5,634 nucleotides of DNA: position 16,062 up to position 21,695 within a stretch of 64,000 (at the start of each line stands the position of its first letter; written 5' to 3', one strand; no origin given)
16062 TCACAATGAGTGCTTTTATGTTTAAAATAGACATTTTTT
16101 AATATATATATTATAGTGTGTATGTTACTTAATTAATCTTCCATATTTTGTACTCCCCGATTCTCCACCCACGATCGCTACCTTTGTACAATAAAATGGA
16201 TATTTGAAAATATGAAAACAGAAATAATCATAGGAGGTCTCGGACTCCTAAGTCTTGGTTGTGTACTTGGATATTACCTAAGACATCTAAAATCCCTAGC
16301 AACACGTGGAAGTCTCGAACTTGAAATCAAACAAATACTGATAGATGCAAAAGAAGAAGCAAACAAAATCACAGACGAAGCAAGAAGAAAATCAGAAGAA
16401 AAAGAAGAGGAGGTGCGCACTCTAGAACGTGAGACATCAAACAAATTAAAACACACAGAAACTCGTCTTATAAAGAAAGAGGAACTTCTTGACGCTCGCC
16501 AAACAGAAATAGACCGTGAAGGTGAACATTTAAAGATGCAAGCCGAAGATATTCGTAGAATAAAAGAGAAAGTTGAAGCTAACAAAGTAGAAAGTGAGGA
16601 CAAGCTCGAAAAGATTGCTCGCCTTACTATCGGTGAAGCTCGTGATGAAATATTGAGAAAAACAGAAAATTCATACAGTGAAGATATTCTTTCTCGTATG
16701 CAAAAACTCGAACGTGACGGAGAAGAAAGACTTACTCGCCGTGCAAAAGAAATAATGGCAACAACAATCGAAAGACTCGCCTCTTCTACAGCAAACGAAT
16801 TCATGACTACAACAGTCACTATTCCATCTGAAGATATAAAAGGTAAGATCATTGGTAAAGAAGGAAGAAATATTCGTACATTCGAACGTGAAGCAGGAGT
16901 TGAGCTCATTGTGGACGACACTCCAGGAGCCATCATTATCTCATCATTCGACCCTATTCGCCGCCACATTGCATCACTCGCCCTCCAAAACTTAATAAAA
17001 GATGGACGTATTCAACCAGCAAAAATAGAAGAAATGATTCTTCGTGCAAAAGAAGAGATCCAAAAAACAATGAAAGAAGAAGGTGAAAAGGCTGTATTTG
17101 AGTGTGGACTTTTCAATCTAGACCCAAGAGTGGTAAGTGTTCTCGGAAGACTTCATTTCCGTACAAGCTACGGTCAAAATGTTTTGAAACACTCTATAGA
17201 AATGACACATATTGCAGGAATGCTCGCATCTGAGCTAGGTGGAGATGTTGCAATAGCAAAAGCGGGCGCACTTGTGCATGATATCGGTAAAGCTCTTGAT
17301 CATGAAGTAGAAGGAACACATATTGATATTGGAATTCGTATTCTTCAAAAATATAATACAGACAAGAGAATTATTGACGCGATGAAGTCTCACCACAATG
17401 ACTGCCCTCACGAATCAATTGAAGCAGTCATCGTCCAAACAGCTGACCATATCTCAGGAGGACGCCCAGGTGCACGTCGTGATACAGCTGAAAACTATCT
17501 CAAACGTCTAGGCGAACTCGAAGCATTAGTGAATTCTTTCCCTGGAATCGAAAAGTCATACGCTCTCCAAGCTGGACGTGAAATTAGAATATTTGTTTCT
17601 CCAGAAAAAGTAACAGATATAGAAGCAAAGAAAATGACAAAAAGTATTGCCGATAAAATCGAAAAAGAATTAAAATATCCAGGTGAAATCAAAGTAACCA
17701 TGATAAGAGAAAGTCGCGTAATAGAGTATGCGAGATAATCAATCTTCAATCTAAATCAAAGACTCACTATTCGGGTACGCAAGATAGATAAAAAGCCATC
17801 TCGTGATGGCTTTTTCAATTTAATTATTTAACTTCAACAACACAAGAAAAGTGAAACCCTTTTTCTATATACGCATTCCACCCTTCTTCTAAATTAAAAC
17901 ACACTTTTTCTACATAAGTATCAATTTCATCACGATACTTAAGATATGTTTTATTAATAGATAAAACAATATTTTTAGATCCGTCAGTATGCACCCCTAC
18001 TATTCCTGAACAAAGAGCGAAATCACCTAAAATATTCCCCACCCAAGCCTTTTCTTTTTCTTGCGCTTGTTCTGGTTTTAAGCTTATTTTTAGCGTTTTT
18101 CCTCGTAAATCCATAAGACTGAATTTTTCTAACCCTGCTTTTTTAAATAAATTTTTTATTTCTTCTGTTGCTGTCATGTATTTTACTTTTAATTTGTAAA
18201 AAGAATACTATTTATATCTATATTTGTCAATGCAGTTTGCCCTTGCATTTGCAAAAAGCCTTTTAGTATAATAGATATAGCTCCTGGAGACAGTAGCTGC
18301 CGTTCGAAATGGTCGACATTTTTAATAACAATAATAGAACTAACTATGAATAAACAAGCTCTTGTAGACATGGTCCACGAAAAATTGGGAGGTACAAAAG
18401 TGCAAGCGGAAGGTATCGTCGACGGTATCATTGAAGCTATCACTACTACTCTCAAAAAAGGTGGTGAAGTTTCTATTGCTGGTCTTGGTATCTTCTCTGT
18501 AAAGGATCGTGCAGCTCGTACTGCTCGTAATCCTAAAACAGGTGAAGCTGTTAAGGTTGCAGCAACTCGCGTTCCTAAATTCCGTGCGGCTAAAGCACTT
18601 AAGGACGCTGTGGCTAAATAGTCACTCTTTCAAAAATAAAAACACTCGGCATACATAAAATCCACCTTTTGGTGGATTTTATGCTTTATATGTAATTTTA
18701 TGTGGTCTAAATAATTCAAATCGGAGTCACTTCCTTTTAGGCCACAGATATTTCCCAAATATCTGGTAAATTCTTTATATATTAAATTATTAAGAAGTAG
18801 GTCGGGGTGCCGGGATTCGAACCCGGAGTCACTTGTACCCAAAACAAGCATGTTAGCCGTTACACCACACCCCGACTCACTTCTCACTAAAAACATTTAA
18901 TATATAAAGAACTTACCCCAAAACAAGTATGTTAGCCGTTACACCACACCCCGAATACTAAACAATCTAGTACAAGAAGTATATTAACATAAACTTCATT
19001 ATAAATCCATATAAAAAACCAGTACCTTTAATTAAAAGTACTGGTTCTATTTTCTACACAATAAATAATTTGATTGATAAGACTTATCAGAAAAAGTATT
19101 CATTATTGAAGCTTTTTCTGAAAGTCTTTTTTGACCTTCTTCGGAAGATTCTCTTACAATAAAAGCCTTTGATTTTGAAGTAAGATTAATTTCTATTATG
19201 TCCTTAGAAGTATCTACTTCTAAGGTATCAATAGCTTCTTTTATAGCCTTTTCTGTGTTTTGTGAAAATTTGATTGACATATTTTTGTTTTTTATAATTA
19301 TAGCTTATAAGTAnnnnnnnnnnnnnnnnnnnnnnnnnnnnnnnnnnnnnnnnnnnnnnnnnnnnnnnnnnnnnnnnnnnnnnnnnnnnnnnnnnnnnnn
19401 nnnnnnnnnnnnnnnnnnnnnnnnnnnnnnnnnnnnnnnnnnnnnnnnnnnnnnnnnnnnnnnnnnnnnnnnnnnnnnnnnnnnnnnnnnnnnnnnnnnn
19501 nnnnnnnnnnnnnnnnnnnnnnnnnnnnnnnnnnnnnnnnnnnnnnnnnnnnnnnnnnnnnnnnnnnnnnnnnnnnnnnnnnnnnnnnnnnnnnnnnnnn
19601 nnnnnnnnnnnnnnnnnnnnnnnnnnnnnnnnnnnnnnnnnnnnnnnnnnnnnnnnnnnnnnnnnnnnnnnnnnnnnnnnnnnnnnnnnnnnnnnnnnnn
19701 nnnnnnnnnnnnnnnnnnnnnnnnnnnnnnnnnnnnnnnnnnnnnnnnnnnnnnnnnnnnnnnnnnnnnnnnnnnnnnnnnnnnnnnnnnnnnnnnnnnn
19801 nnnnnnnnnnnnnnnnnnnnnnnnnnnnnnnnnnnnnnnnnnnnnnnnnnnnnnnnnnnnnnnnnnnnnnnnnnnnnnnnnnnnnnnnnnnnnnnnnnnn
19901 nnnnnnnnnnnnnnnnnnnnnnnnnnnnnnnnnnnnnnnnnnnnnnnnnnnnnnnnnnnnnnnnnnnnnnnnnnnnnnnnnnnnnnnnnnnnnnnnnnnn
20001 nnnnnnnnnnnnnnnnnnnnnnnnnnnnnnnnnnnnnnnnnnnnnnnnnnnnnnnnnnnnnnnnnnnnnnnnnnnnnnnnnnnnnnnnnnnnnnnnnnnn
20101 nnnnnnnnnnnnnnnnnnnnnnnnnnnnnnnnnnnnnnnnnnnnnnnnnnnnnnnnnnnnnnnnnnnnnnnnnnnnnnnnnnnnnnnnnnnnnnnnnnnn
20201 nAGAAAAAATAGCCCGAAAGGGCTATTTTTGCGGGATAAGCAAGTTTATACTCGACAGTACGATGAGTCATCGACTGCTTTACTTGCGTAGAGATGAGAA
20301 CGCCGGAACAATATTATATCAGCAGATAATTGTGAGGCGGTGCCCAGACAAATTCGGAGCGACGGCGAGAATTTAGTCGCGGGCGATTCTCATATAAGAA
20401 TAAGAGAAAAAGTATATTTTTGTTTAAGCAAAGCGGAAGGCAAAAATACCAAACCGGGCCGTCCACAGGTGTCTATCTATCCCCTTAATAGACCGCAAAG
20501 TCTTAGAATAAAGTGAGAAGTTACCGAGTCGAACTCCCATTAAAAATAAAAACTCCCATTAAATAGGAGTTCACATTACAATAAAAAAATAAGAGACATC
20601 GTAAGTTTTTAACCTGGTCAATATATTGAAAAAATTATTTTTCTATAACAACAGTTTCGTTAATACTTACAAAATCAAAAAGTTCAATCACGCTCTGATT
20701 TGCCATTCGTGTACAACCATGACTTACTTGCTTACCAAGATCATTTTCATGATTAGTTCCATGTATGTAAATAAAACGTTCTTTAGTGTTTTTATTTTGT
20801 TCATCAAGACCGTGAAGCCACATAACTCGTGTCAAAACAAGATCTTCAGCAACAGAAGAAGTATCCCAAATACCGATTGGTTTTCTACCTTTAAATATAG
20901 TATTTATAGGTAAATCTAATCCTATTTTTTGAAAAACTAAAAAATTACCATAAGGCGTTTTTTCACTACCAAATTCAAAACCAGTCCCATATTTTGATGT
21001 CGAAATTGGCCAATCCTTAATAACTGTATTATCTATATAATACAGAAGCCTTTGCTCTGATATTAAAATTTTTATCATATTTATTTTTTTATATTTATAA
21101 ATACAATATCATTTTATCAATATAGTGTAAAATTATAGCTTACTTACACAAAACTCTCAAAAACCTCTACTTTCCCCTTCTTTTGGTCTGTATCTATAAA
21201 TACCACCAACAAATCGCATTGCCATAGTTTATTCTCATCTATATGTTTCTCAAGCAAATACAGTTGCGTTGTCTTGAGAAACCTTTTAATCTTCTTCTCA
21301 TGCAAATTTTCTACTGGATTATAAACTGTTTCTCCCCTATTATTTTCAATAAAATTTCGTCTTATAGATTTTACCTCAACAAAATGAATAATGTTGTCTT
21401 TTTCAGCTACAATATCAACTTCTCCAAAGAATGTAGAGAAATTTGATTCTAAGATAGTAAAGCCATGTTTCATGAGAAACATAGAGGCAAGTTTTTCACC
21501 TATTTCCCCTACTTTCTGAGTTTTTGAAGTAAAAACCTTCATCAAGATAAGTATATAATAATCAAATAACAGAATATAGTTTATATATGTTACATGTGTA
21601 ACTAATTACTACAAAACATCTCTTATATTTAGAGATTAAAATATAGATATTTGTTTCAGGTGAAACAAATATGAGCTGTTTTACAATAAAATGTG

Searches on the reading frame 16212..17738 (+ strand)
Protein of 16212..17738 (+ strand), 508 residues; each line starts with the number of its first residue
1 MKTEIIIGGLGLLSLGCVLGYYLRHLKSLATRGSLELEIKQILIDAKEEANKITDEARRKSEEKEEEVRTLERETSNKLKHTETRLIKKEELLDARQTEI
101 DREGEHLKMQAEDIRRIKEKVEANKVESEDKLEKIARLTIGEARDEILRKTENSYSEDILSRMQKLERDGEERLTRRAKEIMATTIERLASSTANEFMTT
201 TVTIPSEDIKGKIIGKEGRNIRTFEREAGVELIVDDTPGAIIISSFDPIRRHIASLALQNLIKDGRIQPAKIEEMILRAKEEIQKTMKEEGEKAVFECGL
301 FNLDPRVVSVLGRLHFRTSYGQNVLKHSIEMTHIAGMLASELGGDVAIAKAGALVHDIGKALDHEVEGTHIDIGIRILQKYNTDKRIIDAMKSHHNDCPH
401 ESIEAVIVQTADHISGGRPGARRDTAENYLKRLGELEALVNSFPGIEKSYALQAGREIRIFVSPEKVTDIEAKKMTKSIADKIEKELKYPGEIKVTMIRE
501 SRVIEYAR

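Call 62: search_protein_families(library=pfam, proteins=[window:16212-17738:+], max_evalue=0.0001)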
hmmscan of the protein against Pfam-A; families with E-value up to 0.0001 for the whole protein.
window:16212-17738:+ (508 aa): 3 families
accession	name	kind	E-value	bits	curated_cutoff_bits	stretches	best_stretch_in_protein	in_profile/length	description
PF12072.13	RNase_Y_N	-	1.7e-19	70.5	32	1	12-191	9-199/201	RNase Y N-terminal region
PF01966.28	HD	-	6e-16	59.2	22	1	324-415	1-114/116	HD domain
PF00013.35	KH_1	-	2.4e-06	27.6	21.5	1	199-255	1-61/66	KH domain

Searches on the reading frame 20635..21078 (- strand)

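Call 63: search_protein_families(library=pfam, proteins=[window:20635-21078:-], max_evalue=0.0001)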
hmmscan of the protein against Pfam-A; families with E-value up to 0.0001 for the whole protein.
window:20635-21078:- (147 aa): 1 family
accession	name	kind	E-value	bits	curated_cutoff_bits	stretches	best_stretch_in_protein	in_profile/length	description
PF03734.19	YkuD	-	2.9e-17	64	23.4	1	2-145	4-146/146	L,D-transpeptidase catalytic domain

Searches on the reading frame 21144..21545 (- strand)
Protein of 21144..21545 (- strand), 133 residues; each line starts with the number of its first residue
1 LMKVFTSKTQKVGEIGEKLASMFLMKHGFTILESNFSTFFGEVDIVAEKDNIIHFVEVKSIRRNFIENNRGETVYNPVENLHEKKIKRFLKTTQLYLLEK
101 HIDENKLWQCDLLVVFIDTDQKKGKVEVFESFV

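Call 63: search_protein_families(library=pfam, proteins=[window:21144-21545:-], max_evalue=0.0001)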
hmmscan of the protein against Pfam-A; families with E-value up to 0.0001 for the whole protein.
window:21144-21545:- (133 aa): 1 family
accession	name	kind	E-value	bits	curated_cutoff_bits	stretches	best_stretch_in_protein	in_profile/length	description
PF02021.23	UPF0102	-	6.8e-17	62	23.6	1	16-112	1-77/80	Uncharacterised protein family UPF0102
